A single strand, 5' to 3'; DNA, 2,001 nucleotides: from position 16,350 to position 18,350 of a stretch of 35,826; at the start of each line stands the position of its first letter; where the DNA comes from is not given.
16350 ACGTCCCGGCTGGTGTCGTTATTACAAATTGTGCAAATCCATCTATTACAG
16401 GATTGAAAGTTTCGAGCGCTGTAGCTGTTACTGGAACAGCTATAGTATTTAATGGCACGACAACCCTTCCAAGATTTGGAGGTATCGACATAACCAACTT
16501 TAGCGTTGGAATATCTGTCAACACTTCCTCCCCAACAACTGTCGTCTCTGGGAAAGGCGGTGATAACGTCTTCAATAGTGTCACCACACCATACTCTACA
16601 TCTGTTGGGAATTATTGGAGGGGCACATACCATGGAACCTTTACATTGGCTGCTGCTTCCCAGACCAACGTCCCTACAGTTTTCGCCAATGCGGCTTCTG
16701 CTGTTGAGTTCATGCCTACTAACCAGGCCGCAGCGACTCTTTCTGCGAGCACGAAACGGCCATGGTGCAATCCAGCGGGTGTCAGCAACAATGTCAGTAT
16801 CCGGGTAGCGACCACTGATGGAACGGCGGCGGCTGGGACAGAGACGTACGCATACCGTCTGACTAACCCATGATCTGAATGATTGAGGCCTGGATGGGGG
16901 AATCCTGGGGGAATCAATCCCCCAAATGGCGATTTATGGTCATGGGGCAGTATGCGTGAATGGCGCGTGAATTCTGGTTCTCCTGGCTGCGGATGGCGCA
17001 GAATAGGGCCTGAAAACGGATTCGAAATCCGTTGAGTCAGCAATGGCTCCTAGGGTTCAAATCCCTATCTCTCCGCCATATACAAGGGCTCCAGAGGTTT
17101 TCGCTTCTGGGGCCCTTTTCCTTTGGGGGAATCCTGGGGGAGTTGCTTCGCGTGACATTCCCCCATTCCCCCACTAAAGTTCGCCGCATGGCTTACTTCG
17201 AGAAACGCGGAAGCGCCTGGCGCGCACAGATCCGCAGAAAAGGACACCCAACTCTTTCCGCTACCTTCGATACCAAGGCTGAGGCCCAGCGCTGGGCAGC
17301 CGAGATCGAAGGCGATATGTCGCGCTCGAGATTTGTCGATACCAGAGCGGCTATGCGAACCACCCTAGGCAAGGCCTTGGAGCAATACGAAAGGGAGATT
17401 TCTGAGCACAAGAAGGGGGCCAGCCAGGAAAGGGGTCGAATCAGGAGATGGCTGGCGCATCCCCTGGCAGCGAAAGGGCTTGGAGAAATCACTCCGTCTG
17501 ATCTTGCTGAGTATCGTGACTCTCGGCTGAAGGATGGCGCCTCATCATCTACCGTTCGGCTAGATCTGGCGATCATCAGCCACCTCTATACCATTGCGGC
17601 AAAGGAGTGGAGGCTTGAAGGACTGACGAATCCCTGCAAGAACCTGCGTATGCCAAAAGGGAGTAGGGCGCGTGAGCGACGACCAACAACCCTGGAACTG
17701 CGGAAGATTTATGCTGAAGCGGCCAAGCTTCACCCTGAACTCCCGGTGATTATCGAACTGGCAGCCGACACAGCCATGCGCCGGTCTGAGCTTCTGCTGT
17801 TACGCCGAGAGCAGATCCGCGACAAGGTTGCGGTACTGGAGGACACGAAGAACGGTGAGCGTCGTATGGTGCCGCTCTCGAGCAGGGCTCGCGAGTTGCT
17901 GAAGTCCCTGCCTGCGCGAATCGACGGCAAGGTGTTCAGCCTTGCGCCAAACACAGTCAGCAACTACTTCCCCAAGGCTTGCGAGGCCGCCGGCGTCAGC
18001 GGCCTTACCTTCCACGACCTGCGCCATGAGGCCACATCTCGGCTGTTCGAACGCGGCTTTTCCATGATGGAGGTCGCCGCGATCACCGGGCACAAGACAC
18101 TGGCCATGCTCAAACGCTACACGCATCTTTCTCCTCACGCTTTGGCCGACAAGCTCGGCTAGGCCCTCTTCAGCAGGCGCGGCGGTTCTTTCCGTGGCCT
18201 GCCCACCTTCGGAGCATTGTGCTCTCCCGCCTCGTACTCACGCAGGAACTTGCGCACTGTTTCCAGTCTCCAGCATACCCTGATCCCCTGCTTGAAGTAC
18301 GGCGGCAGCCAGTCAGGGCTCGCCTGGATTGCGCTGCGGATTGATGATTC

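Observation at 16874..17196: attP with a tRNA 3'-end core flanked by six copies of a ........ arm motif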

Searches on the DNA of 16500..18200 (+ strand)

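Call 6: search_rna_families(source=window, start=16700, end=17400, threshold=evalue, max_evalue=10, show_alignments=3)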
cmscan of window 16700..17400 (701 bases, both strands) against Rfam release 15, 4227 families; matches with E-value up to 10: 7.
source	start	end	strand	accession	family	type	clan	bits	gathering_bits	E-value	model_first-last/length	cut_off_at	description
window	17024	17075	-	RF04351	Plastid-psbl-rps4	Cis-reg;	-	42.7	68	1.1e-07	1-53/53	no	Plastid-psbl-rps4 3UTR RNA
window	17082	17126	+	RF00489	ctRNA_p42d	Gene; antisense;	-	24.7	50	0.0059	1-46/46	no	ctRNA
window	16995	17077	+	RF01852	tRNA-Sec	Gene; tRNA;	CL00001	23.2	47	0.044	1-91/91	no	Selenocysteine transfer RNA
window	17059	17125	+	RF02353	BjrC68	Gene; sRNA;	-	20.3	39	0.0097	1-82/82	no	Bradyrhizobiaceae sRNA BjrC68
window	17000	17084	-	RF03524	mir-3174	Gene; miRNA;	-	16.9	100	1.8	1-87/87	no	mir-3174 microRNA precursor family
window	16907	16930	+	RF01785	blv_FSE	Cis-reg; frameshift_element;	-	15.5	34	4.8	1-27/27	no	ribosomal frameshift site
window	16799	16840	+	RF02465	Ms_AS-5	Gene; sRNA;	-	14.6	46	7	1-45/45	no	Mycobacterium sRNA Ms_AS-5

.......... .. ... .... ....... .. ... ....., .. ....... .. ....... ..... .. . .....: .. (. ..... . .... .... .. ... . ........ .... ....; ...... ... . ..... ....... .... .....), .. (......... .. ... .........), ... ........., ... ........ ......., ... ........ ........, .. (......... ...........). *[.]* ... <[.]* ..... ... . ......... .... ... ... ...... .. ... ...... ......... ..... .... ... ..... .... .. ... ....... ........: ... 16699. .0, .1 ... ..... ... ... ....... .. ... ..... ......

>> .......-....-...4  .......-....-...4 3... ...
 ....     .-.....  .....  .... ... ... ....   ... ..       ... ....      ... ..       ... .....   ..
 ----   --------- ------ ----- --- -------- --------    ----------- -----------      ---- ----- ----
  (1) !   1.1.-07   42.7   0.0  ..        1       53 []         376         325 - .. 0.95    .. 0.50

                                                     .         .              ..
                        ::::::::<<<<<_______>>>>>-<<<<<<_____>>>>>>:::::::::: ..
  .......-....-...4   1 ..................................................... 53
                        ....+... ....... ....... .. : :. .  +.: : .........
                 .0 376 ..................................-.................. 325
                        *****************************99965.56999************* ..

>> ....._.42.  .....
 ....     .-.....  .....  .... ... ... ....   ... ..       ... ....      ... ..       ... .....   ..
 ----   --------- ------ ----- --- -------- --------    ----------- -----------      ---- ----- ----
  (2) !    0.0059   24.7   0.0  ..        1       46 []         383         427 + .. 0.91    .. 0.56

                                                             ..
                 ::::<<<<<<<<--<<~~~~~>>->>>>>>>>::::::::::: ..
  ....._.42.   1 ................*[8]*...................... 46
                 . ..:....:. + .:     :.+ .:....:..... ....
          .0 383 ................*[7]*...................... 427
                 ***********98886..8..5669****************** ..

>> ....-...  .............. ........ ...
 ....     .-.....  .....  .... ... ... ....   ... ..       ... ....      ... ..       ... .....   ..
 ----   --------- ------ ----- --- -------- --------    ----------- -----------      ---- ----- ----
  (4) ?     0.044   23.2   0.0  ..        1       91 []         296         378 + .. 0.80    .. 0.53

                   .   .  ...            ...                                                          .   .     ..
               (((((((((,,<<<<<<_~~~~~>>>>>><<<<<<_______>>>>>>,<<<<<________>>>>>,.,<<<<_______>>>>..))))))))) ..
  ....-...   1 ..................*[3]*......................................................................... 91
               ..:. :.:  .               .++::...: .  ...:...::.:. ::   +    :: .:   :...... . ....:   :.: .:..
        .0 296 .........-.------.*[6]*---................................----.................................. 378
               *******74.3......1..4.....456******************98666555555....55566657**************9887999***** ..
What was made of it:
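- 16925..17015 (+): P-arm spacer. It is variable among relatives, with short conserved islands that are candidate accessory-protein sites. Its right end is a decayed look-alike of the tRNA 5' half. Call 6 gives a weak whole-length tRNA-Sec model hit at 16995-17077 (23 bits).
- On Functional tRNA gene: Only a sub-threshold tRNA-Sec hit is found, at 23 bits against a 47-bit threshold (call 6).
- The tRNA-Sec model gives a weak whole-length hit in the window (23 bits against a 47-bit threshold; call 6).
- Tried and rejected: 'ctRNA_p42d' and 'BjrC68' are matches to the terminator (call 6).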

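Call 7: search_dna_similar(query=window:16500-18200:+, collection=phages, mode=near, max_rows=30)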
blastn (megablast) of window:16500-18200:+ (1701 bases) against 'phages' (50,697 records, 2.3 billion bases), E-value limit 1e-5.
Records with a match: 23; places in all: 25; records where one place covers at least 80% of the query: 0.
Best place of each record, by identity: 95-99% 4; 90-95% 12; 80-90% 7.
By first word of the organism name: Pseudomonas 23.
By host as written in the record: Pseudomonas aeruginosa 16; Pseudomonas aeruginosa PA14 4; Pseudomonas aeruginosa F002 1; Pseudomonas aeruginosa UCBPP-PA14 1; Pseudomonas sp. 1.
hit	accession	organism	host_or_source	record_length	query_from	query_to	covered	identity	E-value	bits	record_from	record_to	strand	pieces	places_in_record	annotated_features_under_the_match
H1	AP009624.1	Pseudomonas phage PAJU2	Pseudomonas aeruginosa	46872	396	1701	77%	96.0%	0e+0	2124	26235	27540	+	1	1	putative integrase | hypothetical protein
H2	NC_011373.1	Pseudomonas phage PAJU2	Pseudomonas aeruginosa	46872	396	1701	77%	96.0%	0e+0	2124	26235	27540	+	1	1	site-specific integrase | hypothetical protein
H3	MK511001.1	Pseudomonas phage vB_Pae_CF23a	Pseudomonas aeruginosa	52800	396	1663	75%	91.2%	0e+0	1722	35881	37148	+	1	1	shufflon-specific DNA recombinase | hypothetical protein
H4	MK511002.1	Pseudomonas phage vB_Pae_CF57a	Pseudomonas aeruginosa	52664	396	1663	75%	91.2%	0e+0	1722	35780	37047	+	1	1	shufflon-specific DNA recombinase | hypothetical protein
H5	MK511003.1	Pseudomonas phage vB_Pae_CF65a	Pseudomonas aeruginosa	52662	396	1663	75%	91.2%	0e+0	1722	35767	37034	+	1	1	shufflon-specific DNA recombinase | hypothetical protein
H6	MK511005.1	Pseudomonas phage vB_Pae_CF81a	Pseudomonas aeruginosa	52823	396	1663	75%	91.2%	0e+0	1722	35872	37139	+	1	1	shufflon-specific DNA recombinase | hypothetical protein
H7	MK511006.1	Pseudomonas phage vB_Pae_CF118a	Pseudomonas aeruginosa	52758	396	1663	75%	91.2%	0e+0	1722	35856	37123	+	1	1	shufflon-specific DNA recombinase | hypothetical protein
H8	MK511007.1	Pseudomonas phage vB_Pae_CF121b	Pseudomonas aeruginosa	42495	396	1663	75%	91.2%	0e+0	1722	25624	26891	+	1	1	shufflon-specific DNA recombinase | hypothetical protein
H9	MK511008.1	Pseudomonas phage vB_Pae_CF124b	Pseudomonas aeruginosa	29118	396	1663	75%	91.2%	0e+0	1722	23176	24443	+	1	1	shufflon-specific DNA recombinase | hypothetical protein (x2)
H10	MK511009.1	Pseudomonas phage vB_Pae_CF136b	Pseudomonas aeruginosa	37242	396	1663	75%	91.2%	0e+0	1722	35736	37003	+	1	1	shufflon-specific DNA recombinase | hypothetical protein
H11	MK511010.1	Pseudomonas phage vB_Pae_CF177c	Pseudomonas aeruginosa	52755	396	1663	75%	91.2%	0e+0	1722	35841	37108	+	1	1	shufflon-specific DNA recombinase | hypothetical protein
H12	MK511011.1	Pseudomonas phage vB_Pae_CF213a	Pseudomonas aeruginosa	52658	396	1663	75%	91.2%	0e+0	1722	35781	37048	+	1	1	shufflon-specific DNA recombinase | hypothetical protein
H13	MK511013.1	Pseudomonas phage vB_Pae_BR161a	Pseudomonas aeruginosa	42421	396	1663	75%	91.2%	0e+0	1722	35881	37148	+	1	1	shufflon-specific DNA recombinase | hypothetical protein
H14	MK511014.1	Pseudomonas phage vB_Pae_BR243a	Pseudomonas aeruginosa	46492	396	1663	75%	91.2%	0e+0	1722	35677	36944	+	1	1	shufflon-specific DNA recombinase | hypothetical protein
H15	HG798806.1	Pseudomonas phage vB_PaeP_Tr60_Ab31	Pseudomonas aeruginosa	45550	396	1701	77%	88.5%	0e+0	1576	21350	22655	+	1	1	Site-specific DNA recombinase | Hypothetical protein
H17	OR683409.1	Pseudomonas phage Shamal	Pseudomonas aeruginosa F002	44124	517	1701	70%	97.0%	0e+0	1989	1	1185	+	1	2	integrase | hypothetical protein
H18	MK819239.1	Pseudomonas phage vB_PaeP_YA3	Pseudomonas aeruginosa UCBPP-PA14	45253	396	1663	75%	89.1%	0e+0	1578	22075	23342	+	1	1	site-specific integrase | hypothetical protein | excisionase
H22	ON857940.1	Pseudomonas phage vB_PeaS_FBPa47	Pseudomonas sp.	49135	580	1701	66%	97.4%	0e+0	1912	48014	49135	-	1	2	integrase | hypothetical protein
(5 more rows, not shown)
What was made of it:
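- On PAJU2 / Ab31 / YA3 tRNA-Ser(CGA) integration module: DNA identity is 88-96% from 16895 on (call 7).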

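Call 11: get_annotated_region(hit=H1, flank=3000)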
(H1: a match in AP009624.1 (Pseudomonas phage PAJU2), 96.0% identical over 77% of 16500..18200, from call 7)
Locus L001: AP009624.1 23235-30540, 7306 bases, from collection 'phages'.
description: Pseudomonas phage PAJU2 DNA, complete genome.
organism: Pseudomonas phage PAJU2 (NCBI taxid 504346)
taxonomy: Viruses; Duplodnaviria; Heunggongvirae; Uroviricota; Caudoviricetes; Detrevirus
host: Pseudomonas aeruginosa; source: -; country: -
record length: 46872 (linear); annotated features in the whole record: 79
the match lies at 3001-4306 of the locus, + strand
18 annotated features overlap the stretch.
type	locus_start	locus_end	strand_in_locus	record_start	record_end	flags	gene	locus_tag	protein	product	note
CDS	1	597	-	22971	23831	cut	-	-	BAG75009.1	hypothetical protein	ORF025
CDS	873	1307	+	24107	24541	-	-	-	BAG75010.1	hypothetical protein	ORF026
CDS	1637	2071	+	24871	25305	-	-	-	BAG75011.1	putative endolysin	ORF027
CDS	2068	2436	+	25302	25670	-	-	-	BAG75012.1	hypothetical protein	ORF028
CDS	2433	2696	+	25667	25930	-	-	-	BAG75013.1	hypothetical protein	ORF029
CDS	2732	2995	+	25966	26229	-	-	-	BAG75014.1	hypothetical protein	ORF030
CDS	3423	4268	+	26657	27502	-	-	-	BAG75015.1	putative integrase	ORF031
CDS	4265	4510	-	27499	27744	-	-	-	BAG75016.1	hypothetical protein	ORF032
CDS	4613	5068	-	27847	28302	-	-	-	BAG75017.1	hypothetical protein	ORF033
CDS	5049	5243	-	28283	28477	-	-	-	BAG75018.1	hypothetical protein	ORF034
CDS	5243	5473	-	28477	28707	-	-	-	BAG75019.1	hypothetical protein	ORF035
CDS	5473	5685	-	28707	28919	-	-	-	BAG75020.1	hypothetical protein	ORF036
CDS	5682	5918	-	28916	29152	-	-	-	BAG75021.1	hypothetical protein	ORF037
CDS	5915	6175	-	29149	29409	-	-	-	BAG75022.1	hypothetical protein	ORF038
CDS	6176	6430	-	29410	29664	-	-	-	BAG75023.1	hypothetical protein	ORF039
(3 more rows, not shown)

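Call 12: get_annotated_region(hit=H17, flank=1500)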
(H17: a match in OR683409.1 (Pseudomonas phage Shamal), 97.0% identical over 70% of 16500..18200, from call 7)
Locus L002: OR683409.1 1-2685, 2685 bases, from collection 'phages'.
description: Pseudomonas phage Shamal, complete genome.
organism: Pseudomonas phage Shamal (NCBI taxid 3097009)
taxonomy: Viruses; Duplodnaviria; Heunggongvirae; Uroviricota; Caudoviricetes
host: Pseudomonas aeruginosa F002; source: -; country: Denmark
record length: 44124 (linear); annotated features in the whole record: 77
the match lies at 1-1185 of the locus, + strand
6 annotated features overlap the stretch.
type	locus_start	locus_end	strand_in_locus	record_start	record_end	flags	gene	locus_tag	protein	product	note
CDS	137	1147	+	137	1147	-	-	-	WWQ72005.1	integrase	-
CDS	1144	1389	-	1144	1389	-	-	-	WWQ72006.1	hypothetical protein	label: hypothetical protein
CDS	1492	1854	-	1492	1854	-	-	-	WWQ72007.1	hypothetical protein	-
CDS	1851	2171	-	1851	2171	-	-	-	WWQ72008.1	hypothetical protein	label: hypothetical protein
CDS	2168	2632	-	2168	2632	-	-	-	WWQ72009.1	hypothetical protein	-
CDS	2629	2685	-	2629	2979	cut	-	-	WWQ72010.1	hypothetical protein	label: hypothetical protein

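Call 13: get_annotated_region(hit=H22, flank=1500)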
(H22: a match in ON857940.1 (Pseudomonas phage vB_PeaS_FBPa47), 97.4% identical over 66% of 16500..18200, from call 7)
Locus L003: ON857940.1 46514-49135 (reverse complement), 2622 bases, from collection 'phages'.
description: Pseudomonas phage vB_PeaS_FBPa47, complete genome.
organism: Pseudomonas phage vB_PeaS_FBPa47 (NCBI taxid 2969619)
taxonomy: Viruses; Duplodnaviria; Heunggongvirae; Uroviricota; Caudoviricetes; Detrevirus
host: Pseudomonas sp.; source: -; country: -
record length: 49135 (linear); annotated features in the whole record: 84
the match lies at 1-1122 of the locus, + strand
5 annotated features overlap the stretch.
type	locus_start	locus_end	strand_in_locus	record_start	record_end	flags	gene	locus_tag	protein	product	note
CDS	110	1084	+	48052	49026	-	-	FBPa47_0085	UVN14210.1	integrase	-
CDS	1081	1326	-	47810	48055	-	-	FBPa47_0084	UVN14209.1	hypothetical protein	-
CDS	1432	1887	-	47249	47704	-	-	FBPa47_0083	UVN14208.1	hypothetical protein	-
CDS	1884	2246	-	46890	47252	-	-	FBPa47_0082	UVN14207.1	hypothetical protein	-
CDS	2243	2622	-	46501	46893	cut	-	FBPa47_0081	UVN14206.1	hypothetical protein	-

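Call 44: get_annotated_region(hit=H3, flank=600)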
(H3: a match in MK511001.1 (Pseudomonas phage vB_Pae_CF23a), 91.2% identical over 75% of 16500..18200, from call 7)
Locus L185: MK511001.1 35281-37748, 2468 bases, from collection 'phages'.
description: Pseudomonas phage vB_Pae_CF23a, partial genome.
organism: Pseudomonas phage vB_Pae_CF23a (NCBI taxid 2563562)
taxonomy: Viruses; Duplodnaviria; Heunggongvirae; Uroviricota; Caudoviricetes
host: Pseudomonas aeruginosa; source: lung of cystic fibrosis patients; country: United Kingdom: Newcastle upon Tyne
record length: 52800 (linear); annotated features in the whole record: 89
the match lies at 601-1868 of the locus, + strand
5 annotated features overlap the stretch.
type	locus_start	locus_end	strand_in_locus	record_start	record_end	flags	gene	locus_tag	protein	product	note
CDS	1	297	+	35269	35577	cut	-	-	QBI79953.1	hypothetical protein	Phage protein (ACLAME 1146)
CDS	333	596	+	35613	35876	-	-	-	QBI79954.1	hypothetical protein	-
CDS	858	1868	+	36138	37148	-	-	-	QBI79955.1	shufflon-specific DNA recombinase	-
CDS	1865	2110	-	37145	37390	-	-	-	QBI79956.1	hypothetical protein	-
CDS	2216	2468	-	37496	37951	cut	-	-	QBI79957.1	hypothetical protein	-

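Call 45: get_annotated_region(hit=H18, flank=600)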
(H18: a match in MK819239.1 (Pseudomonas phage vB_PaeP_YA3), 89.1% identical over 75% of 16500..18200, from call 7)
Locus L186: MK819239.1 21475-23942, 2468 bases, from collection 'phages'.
description: Pseudomonas phage vB_PaeP_YA3, complete genome.
organism: Pseudomonas phage vB_PaeP_YA3 (NCBI taxid 2588095)
taxonomy: Viruses; Duplodnaviria; Heunggongvirae; Uroviricota; Caudoviricetes
host: Pseudomonas aeruginosa UCBPP-PA14; source: -; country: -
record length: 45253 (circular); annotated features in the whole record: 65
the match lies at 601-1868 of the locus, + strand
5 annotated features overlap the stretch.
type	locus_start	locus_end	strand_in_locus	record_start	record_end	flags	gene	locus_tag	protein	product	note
CDS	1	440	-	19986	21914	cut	-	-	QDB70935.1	O-polysaccharide acetyltransferase protein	-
CDS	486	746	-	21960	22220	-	-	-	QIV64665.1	hypothetical protein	-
CDS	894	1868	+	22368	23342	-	-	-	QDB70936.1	site-specific integrase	-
CDS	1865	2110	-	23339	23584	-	-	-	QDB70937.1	excisionase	-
CDS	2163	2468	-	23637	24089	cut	-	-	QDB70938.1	hypothetical protein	-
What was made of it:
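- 18159..18404 (-): Candidate excisionase (81 aa, helix-turn-helix) converging on int. The ORF at the same position in YA3 (converging on int, same 246-nt length) is annotated excisionase (call 45).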

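Call 59: search_rna_families(sources=[L195, L199, L201, L207, L208, L209, L217, L223, L227, L229, L239, L243, L246, L249, L252, L264, L191, L226, L175, L204], threshold=evalue, max_evalue=1)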
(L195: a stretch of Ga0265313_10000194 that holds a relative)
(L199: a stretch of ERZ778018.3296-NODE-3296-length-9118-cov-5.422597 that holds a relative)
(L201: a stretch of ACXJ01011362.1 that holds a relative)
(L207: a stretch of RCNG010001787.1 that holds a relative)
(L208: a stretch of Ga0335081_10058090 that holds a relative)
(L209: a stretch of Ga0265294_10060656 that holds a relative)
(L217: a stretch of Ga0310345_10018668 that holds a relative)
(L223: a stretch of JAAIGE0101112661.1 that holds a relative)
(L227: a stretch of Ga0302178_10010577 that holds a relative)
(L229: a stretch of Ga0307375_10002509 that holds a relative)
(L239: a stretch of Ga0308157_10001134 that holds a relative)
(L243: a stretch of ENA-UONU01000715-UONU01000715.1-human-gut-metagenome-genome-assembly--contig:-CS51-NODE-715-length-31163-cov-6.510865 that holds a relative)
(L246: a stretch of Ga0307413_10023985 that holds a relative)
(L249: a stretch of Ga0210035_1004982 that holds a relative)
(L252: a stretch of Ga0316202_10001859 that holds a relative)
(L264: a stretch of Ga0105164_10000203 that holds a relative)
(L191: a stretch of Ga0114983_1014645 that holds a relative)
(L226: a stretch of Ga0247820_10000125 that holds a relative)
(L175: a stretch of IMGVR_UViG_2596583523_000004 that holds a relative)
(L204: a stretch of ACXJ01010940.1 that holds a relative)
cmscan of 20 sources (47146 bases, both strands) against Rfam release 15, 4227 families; matches with E-value up to 1: 7.
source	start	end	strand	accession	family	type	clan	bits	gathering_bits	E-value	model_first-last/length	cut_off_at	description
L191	515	566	-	RF04351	Plastid-psbl-rps4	Cis-reg;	-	48.9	68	1.6e-07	1-53/53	no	Plastid-psbl-rps4 3UTR RNA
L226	525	576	-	RF04351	Plastid-psbl-rps4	Cis-reg;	-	43.9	68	3.6e-06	1-53/53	no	Plastid-psbl-rps4 3UTR RNA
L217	534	589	+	RF00005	tRNA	Gene; tRNA;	CL00001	29.5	29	0.032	1-71/71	no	tRNA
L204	521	578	-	RF00005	tRNA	Gene; tRNA;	CL00001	26.5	29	0.21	10-63/71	no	tRNA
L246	601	819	-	RF02113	DLG2-AS1_2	Gene; lncRNA;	-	26.4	70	0.041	1-215/215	no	DLG2 antisense RNA 1 conserved region 2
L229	550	612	-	RF00005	tRNA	Gene; tRNA;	CL00001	25.3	29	0.46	1-71/71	no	tRNA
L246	1824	1897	-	RF01880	Xist_exon1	Gene; lncRNA;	-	21.1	50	0.13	1-85/85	no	X-chromosome inactivation gene exon 1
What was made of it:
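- Tried and rejected: Rfam on 20 distant attP-form loci did not detect 5'-truncated tRNA fragments (call 59).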

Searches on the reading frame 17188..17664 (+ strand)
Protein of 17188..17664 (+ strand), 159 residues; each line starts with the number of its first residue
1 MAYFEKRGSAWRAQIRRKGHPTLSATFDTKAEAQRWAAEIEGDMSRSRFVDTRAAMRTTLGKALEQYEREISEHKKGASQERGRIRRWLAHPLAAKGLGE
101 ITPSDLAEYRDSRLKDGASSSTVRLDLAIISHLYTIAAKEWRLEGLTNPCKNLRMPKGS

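Call 27: search_protein_families(library=pfam, proteins=[window:17188-17664:+], max_evalue=10)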
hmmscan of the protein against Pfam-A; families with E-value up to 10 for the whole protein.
seq(159 aa): 5 families
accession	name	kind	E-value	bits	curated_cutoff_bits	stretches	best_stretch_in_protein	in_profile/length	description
PF24624.1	Int_N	-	0.00038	21.5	27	1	89-154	33-97/100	Phage integrase, N-terminal domain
PF02899.23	Phage_int_SAM_1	-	0.00076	20.1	22.3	1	84-140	28-82/83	Phage integrase, N-terminal SAM-like domain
PF14657.12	Arm-DNA-bind_4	-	0.0084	16.1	22.3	1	27-45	25-43/47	Arm DNA-binding domain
PF09954.14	DUF2188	-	0.017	15.7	22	1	14-41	12-39/62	Uncharacterized protein conserved in bacteria (DUF2188)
PF16764.11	Sharpin_PH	-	0.024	14.9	27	1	14-42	84-112/121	Sharpin PH domain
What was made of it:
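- On Lambda-type (arm-binding, heterobivalent) tyrosine-integrase attP: The Pfam Arm-DNA-bind_4 match is weak (E = 0.008; call 27).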
